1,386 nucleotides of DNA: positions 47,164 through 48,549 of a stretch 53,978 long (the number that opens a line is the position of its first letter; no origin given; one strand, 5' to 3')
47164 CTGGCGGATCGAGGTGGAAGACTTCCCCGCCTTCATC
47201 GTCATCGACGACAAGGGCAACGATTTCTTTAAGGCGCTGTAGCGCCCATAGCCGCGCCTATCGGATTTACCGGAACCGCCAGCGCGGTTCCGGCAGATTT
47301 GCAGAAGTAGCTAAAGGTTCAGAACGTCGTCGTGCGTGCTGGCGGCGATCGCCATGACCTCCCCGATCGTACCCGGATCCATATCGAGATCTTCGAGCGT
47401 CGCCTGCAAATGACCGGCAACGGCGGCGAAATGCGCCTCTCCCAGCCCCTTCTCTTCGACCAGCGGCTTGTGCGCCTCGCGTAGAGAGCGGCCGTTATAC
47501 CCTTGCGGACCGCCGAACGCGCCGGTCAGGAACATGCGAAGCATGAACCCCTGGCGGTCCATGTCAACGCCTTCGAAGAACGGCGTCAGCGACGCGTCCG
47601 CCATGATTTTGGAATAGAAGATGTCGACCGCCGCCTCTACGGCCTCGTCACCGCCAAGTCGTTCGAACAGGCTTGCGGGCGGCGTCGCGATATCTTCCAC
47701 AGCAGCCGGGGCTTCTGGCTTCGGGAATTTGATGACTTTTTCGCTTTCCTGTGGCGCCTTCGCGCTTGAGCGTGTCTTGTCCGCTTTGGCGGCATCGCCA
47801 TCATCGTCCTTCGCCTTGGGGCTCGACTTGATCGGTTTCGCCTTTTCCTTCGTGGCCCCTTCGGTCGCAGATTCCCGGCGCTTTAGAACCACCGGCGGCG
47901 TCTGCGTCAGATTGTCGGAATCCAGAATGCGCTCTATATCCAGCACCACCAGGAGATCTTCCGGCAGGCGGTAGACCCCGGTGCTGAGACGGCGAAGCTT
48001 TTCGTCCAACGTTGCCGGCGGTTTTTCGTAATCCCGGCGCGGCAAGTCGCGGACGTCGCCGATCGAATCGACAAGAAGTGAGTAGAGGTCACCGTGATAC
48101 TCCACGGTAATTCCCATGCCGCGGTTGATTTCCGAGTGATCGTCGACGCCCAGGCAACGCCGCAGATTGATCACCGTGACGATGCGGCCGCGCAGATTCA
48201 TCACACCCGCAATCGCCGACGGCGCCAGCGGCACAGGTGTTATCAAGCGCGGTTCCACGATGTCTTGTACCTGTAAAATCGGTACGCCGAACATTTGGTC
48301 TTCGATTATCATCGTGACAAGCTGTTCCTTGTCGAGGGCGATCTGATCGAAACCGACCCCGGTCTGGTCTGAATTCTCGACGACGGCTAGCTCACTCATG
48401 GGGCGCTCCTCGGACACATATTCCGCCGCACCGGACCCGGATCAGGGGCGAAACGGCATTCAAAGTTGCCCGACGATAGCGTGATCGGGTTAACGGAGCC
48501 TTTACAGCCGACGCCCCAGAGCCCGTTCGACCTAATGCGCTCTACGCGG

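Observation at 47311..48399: Orphan CheW domain fused to a truncated haemoglobin: possible gas-sensing chemotaxis coupling protein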

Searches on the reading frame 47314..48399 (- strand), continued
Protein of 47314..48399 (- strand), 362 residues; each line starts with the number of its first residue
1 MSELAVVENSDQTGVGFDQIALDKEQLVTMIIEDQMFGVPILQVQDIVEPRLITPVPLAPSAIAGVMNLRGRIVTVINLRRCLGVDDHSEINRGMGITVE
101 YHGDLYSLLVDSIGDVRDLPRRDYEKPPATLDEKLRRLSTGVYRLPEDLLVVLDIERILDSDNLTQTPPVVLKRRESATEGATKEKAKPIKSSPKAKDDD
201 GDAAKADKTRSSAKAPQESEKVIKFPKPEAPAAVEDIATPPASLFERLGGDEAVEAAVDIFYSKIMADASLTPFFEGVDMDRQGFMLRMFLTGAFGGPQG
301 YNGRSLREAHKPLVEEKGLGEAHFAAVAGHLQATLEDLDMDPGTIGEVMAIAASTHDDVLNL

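Call 67: search_protein_families(library=pfam, proteins=[P0056], max_evalue=0.001)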
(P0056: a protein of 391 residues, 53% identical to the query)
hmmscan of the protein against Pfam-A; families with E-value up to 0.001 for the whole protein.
P0056 (391 aa): 4 families
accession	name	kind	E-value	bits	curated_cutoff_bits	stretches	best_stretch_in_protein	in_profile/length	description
PF01152.27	Bac_globin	-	3.4e-56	189.1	21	3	273-384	1-115/121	Bacterial-like globin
PF11563.14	Protoglobin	-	2.9e-09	37.5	25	0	281-328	30-78/158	Protoglobin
PF10396.14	TrmE_N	-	1.1e-07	32.4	29.8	0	158-222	19-82/117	GTP-binding protein TrmE N-terminus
PF20306.3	Sp-DndD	-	2.6e-05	24.7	27.2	0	240-262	6-28/51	Small protein found in certain Dnd DNA modification systems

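Call 68: predict_structure(alignment_id=A2)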
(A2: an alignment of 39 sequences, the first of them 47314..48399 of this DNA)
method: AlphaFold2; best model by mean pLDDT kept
length: 362 residues; sequences in the alignment: 39
mean_pLDDT: 68.6   pTM: 0.40
mean pLDDT of the five models: 68.6, 68.1, 68.0, 66.9, 65.0
residues with pLDDT >= 90: 40; 70-90: 176; 50-70: 49; < 50: 97
segments of 3 or more residues with pLDDT < 50: 1-20, 54-65, 174-177, 179-182, 185-239
pLDDT, mean of each block of 10 residues (from residue 1): 35 40 78 87 67 43 52 76 71 71 81 85 87 86 88 87 60 47 46 32 32 38 36 37 77 89 92 88 85 71 73 85 91 91 87 81 65
secondary structure, 60 per line:
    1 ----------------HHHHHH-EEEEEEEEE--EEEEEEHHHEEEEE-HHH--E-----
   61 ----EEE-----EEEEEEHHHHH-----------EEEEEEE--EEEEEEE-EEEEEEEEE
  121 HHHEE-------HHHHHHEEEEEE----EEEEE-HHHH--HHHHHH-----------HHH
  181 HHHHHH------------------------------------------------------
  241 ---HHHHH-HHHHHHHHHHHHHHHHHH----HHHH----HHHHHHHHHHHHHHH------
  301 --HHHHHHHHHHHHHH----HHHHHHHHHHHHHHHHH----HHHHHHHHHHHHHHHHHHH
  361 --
elements in order: H17-22 E24-32 E35-40 E44-48 E65-67 E73-78 H79-83 E95-101 E104-110 E112-120 H133-138 E139-144 E149-153 H155-158 H161-166 H178-186 H244-248 H250-267 H272-275 H280-294 H303-316 H321-337 H342-360

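Call 73: search_protein_families(library=pfam, proteins=[L030:6178-6816:+], max_evalue=0.001)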
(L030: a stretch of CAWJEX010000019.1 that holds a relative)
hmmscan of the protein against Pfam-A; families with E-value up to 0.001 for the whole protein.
L030:6178-6816:+ (213 aa): 1 family
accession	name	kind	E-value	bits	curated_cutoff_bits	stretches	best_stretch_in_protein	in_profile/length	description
PF10090.15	HPTransfase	-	6.6e-24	84.4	22.9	1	81-197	2-119/123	Histidine phosphotransferase C-terminal domain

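Call 78: find_related_loci(query=L065:7887-9542:+, collection=genome_contigs, flank=4000)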
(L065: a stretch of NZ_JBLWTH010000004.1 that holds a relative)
Query L065:7887-9542:+ (552 aa) in genome_contigs; peptide patterns used: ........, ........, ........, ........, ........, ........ (x = any residue, [..] = any of these).
600 stretches matched a pattern (row limit reached: there are more); 566 encode a relative of the query (tblastn E <= 1e-3); the best 80 are kept; 80 distinct loci.
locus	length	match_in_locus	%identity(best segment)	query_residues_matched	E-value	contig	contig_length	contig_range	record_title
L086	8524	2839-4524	78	1-552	0e+0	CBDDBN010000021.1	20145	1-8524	MAG: Denitrobaculum sp. isolate 4fddff2f-19d8-4516-84eb-570fa45f9fb9 genome assembly, contig: contig_21, whole genome sh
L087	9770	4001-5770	74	2-552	0e+0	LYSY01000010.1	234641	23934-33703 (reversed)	MAG: Rhodospirillales bacterium BBD 1991-14 Richardson_scaffold_33, whole genome shotgun sequence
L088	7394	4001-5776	72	2-552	0e+0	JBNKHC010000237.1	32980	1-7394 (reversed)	MAG: Kiloniellaceae bacterium isolate E1E2.bin.13.orig k141_1516112, whole genome shotgun sequence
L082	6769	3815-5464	73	1-552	0e+0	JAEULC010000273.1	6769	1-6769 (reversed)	MAG: Rhodospirillales bacterium isolate new MAG-111 k141_3572923, whole genome shotgun sequence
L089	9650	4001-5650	76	1-552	0e+0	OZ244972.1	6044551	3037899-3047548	MAG: Rhodospirillales bacterium isolate 53a8b895-f9c6-4de1-8451-65e20c47fd72 genome assembly, chromosome: 1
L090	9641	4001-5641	74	1-552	0e+0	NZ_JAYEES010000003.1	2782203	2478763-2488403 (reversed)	Nitrospirillum sp. BR 11164 contig_3, whole genome shotgun sequence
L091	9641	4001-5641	74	1-552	0e+0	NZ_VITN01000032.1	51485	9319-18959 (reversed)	Nitrospirillum amazonense strain BR 11880 Ga0314209_132, whole genome shotgun sequence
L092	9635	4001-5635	75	1-552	0e+0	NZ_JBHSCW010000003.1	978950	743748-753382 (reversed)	Fodinicurvata halophila strain CECT 8472 velvet_auto_127_3, whole genome shotgun sequence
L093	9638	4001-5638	69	1-552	0e+0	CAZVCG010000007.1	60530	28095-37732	MAG TPA_asm: uncultured Rhodospirillaceae bacterium isolate SRP290908_co2_189 genome assembly, contig: NODE_562_length_6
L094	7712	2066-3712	72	1-552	0e+0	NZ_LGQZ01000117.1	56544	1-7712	Azospirillum sp. TSO22-1 Contig39, whole genome shotgun sequence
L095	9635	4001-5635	74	1-552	0e+0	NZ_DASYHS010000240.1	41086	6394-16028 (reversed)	MAG: Arenibaculum sp. isolate SMAG_U4246 k141_15183, whole genome shotgun sequence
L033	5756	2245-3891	71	1-552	0e+0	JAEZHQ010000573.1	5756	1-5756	MAG: Proteobacteria bacterium isolate OH_CDB_146 k127_1417730, whole genome shotgun sequence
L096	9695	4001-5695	70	1-552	0e+0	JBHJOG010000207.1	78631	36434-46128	MAG: Alphaproteobacteria bacterium isolate al_S4C421_1 S4Ck119_340445, whole genome shotgun sequence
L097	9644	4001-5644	71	1-552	0e+0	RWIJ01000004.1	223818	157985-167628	Azospirillum sp. 412522 scaffold_4_size223818, whole genome shotgun sequence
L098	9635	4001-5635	72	1-552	0e+0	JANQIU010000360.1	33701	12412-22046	MAG: Alphaproteobacteria bacterium isolate PL24a_bin.70 k99_6449969, whole genome shotgun sequence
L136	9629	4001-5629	69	5-552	0e+0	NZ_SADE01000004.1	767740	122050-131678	Hwanghaeella grinnelliae strain Gri0909 Gri0909_4, whole genome shotgun sequence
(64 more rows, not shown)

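Call 82: find_related_loci(query=L136:3194-5998:+, collection=genome_contigs, flank=4000)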
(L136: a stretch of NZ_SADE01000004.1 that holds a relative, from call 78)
Query L136:3194-5998:+ (935 aa) in genome_contigs; peptide patterns used: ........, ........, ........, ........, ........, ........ (x = any residue, [..] = any of these).
175 stretches matched a pattern; 35 encode a relative of the query (tblastn E <= 1e-3); 34 distinct loci.
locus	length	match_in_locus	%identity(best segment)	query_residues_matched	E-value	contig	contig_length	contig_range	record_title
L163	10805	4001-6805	100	1-935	0e+0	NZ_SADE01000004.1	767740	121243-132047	Hwanghaeella grinnelliae strain Gri0909 Gri0909_4, whole genome shotgun sequence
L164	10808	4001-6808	91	1-935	0e+0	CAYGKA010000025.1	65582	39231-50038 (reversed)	MAG TPA_asm: uncultured Flavobacteriaceae bacterium isolate ERP117304_co1_216 genome assembly, contig: NODE_530_length_6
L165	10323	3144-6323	84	1-935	0e+0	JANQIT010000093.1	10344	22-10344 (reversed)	MAG: Hwanghaeella sp. isolate PL24a_bin.65 k99_4181873, whole genome shotgun sequence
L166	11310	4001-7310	82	1-935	0e+0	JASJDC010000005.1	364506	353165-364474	MAG: Alphaproteobacteria bacterium isolate MO_167.B55 MO_167.c_6, whole genome shotgun sequence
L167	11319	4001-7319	78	1-935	0e+0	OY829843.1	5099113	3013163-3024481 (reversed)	MAG: Alphaproteobacteria bacterium isolate f39589be-575b-4b6e-84b1-1196dcf6da37 genome assembly, chromosome: 1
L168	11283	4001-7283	74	1-935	0e+0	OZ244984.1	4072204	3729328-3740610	MAG: Alphaproteobacteria bacterium isolate 9a5624f5-a025-4a89-bde3-c545e18644cc genome assembly, chromosome: 1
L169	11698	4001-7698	73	1-935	0e+0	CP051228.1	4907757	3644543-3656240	MAG: Mesoflavibacter sp. isolate ih5 chromosome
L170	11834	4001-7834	69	1-935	0e+0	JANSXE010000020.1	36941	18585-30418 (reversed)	MAG: Alphaproteobacteria bacterium isolate bin.17 k141_412843_length_36941_cov_95.9564, whole genome shotgun sequence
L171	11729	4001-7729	74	1-935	0e+0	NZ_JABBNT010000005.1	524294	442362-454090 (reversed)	Pacificispira spongiicola strain KN72 Scaffold5, whole genome shotgun sequence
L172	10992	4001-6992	66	241-935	0e+0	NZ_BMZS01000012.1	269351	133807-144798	Thalassobaculum fulvum strain KCTC 42651 sequence12, whole genome shotgun sequence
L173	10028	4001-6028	66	256-935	0e+0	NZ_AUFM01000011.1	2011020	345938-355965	Nisaea denitrificans DSM 18348 K328DRAFT_scaffold00001.1_C, whole genome shotgun sequence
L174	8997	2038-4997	66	252-935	0e+0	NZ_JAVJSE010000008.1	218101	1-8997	MAG: Thalassobaculum sp. isolate G1-WW12-09 k141_42391, whole genome shotgun sequence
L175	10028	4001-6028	67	256-935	0e+0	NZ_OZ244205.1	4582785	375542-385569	MAG: Nisaea sp. isolate 9597659a-a5f6-4932-a0e9-eeb6e27f2c93 chromosome 1, complete sequence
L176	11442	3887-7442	51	1-935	0e+0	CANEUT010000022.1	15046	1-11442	MAG: Rickettsiales bacterium isolate CE-Jul18-75 genome assembly, contig: CE-Jul18-75.fna-C22, whole genome shotgun sequ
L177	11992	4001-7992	50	1-935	0e+0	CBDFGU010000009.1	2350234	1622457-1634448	MAG: Rickettsiales bacterium isolate 65efd935-89ef-4d18-82de-10c37dfece6b genome assembly, contig: chromosome_2, whole g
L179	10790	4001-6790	91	1-935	0e+0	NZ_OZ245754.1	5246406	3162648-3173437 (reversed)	MAG: Hwanghaeella sp. isolate 9d4bd5e5-7ca4-4b37-8c68-d55d091dd460 chromosome 1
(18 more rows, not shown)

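Call 84: find_encoding_contigs(protein=P0037, flank=6000, max_places=1)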
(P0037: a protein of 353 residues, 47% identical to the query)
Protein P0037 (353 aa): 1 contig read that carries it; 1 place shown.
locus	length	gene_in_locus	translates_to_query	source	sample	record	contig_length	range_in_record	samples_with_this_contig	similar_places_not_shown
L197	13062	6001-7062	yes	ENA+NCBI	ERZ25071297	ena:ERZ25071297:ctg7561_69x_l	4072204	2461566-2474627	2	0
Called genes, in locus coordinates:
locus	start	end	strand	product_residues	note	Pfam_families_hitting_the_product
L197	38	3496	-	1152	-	PF00289:Biotin_carb_N, PF02222:ATP-grasp, PF02655:ATP-grasp_3 (weak), PF02786:CPSase_L_D2, PF02785:Biotin_carb_C, PF00682:HMGL-like, PF02436:PYC_OADA, PF00364:Biotin_lipoyl, +1 more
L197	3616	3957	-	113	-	PF01588:tRNA_bind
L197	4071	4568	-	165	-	PF09361:Phasin_2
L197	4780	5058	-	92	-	PF13467:RHH_4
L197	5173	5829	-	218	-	PF00561:Abhydrolase_1 (weak), PF12146:Hydrolase_4 (weak), PF20408:Abhydrolase_11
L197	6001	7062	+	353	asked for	PF01584:CheW, PF01152:Bac_globin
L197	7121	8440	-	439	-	PF00015:MCPsignal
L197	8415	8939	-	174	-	PF00989:PAS, PF08448:PAS_4 (weak), PF13426:PAS_9, PF08447:PAS_3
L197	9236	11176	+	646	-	PF16177:ACAS_N, PF00501:AMP-binding, PF13193:AMP-binding_C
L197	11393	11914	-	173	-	-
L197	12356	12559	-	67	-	-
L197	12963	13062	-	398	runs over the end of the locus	PF12860:PAS_7 (weak), PF00512:HisKA, PF02518:HATPase_c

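Call 85: find_encoding_contigs(protein=P0079, flank=6000, max_places=1)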
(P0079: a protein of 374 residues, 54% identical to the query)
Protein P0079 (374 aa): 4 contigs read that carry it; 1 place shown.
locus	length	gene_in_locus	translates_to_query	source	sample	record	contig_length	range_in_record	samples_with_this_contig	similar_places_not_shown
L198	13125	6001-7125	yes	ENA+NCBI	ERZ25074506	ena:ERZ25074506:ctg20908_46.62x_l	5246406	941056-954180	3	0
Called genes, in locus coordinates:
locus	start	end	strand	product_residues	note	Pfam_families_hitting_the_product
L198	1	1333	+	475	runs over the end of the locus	PF01565:FAD_binding_4, PF02913:FAD-oxidase_C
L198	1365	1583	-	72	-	PF13770:DUF4169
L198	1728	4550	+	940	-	PF05170:AsmA, PF05359:DUF748 (weak)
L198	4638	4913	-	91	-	PF13467:RHH_4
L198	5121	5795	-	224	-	PF00561:Abhydrolase_1 (weak), PF12146:Hydrolase_4 (faint), PF20408:Abhydrolase_11, PF12697:Abhydrolase_6 (faint)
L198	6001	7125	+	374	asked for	PF01584:CheW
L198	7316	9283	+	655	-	PF00989:PAS (faint), PF08448:PAS_4, PF13426:PAS_9 (weak), PF02518:HATPase_c, PF13581:HATPase_c_2 (faint)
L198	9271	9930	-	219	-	PF00440:TetR_N, PF14246:TetR_C_7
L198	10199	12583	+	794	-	PF03176:MMPL, PF02460:Patched (weak), PF12349:Sterol-sensing, PF03176:MMPL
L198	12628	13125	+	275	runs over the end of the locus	PF17131:TP_0789-like, PF07044:DUF1329 (weak)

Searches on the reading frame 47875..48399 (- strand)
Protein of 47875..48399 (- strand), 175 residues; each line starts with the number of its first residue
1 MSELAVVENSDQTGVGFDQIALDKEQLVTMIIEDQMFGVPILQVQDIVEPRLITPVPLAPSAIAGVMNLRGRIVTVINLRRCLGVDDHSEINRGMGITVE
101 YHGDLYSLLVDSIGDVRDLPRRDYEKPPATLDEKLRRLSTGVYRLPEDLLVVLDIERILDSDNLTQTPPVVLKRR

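Call 42: search_solved_structures(query=window:47875-48399:-, max_evalue=0.001, show_alignments=5)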
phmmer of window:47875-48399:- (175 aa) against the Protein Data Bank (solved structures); distinct sequences matched with E-value up to 0.001: 6.
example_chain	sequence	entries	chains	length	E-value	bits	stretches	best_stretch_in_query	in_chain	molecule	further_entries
2qdl_A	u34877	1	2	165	8.3e-14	54.9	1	26-156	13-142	Chemotaxis signal transduction protein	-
1k0s_A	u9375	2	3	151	2e-11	47.2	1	22-161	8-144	CHEMOTAXIS PROTEIN CHEW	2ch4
4jpb_W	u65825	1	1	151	3e-11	46.6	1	22-161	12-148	Chemotaxis protein CheW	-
3ja6_A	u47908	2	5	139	5.2e-11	45.8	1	27-161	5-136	Chemotaxis protein CheW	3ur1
2ho9_A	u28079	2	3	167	6.7e-11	45.5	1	26-164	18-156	Chemotaxis protein cheW | CheW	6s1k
8c5v_E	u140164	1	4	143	9.7e-11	45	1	27-164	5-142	Chemotaxis protein CheW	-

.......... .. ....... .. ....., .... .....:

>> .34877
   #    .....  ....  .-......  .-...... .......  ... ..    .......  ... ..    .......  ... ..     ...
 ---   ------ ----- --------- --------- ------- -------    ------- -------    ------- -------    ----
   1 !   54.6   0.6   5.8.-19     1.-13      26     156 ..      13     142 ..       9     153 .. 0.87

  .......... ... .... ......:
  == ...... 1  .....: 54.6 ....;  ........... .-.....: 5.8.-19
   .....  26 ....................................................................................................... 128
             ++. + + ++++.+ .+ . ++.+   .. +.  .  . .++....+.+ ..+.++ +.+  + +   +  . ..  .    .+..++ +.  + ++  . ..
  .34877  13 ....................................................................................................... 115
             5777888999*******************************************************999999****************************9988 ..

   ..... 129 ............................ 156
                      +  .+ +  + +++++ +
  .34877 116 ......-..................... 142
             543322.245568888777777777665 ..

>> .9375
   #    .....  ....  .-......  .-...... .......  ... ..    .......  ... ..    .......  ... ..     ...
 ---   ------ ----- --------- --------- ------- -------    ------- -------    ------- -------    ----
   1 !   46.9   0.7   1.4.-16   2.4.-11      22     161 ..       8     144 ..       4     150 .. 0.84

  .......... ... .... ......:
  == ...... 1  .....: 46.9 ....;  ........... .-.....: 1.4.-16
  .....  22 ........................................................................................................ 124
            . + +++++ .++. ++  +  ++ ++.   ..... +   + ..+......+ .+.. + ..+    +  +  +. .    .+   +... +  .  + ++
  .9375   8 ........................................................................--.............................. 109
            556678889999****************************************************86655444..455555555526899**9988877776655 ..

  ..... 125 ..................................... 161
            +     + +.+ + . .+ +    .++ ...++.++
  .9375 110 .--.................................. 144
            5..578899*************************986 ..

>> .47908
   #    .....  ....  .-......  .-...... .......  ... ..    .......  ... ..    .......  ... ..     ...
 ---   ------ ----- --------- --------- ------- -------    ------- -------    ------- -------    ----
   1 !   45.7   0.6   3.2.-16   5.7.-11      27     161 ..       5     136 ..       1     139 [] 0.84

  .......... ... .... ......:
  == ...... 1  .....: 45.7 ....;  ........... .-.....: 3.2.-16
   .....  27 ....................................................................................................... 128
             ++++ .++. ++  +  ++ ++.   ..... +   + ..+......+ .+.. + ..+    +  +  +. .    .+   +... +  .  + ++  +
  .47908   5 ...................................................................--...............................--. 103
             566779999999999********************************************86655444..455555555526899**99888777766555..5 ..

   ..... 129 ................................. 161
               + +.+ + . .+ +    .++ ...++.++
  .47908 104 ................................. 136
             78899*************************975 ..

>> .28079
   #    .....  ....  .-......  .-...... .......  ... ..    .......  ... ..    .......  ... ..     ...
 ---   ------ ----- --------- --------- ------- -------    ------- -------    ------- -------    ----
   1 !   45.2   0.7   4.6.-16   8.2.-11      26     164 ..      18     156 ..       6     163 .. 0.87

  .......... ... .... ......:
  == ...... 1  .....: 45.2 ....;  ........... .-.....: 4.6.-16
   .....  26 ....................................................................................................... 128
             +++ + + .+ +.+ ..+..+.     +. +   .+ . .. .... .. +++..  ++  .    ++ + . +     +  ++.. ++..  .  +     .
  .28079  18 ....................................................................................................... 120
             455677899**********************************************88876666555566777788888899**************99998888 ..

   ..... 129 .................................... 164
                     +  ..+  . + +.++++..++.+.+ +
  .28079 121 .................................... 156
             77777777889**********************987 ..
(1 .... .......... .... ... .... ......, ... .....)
